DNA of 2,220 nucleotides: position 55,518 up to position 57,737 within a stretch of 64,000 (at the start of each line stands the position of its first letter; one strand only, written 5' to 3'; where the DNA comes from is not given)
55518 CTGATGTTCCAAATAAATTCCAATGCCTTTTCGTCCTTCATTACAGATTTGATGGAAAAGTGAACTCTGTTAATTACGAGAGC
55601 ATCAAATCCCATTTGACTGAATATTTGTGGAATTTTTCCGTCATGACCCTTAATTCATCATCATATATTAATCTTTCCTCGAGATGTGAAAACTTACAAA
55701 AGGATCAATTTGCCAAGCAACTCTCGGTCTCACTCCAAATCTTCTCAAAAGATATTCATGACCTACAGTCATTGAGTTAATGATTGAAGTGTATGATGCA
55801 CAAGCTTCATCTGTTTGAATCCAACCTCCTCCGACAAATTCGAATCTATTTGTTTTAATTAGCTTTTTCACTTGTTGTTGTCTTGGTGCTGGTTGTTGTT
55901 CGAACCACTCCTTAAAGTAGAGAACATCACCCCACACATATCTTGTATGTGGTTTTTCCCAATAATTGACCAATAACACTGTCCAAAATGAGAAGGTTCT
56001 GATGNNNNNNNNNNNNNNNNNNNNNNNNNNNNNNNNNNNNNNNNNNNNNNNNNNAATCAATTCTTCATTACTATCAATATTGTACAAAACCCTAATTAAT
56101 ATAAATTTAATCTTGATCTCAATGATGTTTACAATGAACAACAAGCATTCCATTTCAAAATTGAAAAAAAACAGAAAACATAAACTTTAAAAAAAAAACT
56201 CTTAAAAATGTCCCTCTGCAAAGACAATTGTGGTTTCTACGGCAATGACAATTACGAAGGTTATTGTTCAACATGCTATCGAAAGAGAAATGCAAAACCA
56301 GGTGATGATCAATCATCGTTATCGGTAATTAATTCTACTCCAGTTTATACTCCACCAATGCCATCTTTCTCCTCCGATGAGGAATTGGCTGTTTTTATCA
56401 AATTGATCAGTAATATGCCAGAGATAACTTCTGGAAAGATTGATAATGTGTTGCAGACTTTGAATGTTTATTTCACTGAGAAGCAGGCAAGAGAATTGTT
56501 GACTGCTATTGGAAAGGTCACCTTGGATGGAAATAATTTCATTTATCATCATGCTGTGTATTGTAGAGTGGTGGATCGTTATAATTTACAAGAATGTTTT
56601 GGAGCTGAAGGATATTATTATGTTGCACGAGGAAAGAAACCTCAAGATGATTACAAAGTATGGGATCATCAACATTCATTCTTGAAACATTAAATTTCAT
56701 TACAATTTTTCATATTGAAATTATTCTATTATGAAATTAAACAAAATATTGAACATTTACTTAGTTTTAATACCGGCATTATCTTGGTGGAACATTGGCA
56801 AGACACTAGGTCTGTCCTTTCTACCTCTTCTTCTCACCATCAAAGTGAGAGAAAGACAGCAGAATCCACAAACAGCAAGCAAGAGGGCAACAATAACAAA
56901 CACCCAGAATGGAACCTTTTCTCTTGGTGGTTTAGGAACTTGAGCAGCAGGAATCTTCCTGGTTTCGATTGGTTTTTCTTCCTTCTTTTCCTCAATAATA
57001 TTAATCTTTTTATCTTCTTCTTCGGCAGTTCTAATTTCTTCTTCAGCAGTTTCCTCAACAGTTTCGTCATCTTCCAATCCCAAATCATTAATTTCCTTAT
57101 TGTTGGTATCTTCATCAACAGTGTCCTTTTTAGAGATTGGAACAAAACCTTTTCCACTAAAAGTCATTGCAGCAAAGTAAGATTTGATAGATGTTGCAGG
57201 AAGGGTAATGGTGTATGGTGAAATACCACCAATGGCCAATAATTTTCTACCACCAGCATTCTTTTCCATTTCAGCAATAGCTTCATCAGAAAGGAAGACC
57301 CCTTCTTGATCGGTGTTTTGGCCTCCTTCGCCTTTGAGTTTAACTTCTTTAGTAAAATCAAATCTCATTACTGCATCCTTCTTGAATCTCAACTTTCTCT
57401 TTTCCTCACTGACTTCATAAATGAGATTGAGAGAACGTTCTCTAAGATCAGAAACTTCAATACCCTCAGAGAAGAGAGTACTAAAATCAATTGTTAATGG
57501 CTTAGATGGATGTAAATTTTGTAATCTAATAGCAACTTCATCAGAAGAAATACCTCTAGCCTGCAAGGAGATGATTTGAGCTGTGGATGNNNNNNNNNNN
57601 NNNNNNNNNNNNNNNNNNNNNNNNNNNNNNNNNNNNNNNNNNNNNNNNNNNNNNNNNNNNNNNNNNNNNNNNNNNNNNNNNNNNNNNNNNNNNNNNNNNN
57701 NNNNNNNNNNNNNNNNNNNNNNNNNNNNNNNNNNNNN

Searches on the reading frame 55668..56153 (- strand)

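Call 78: search_protein_families(library=pfam, proteins=[window:55668-56153:-], max_evalue=0.01)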
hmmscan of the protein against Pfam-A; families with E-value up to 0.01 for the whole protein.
window:55668-56153:- (161 aa): 1 family
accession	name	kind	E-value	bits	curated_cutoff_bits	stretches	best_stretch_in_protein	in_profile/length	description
PF01074.27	Glyco_hydro_38N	-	3.8e-25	89.3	25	1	62-152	34-123/270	Glycosyl hydrolases family 38 N-terminal domain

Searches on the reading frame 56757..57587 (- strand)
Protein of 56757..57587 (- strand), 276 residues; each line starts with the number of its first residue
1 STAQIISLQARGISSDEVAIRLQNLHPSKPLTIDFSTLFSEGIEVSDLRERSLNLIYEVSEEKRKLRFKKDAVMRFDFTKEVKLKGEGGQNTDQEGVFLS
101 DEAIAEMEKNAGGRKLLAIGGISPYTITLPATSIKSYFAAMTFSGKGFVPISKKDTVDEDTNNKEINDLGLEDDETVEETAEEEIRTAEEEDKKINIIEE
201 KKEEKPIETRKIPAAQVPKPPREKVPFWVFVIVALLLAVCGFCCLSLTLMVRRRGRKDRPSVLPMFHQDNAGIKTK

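Call 78: search_protein_families(library=pfam, proteins=[window:56757-57587:-], max_evalue=0.01)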
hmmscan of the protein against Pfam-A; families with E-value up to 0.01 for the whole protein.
window:56757-57587:- (276 aa): 1 family
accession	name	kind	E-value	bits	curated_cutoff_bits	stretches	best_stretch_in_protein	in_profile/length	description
PF09850.14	DotU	-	0.0033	17.5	27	0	198-247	155-204/205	Type VI secretion system protein DotU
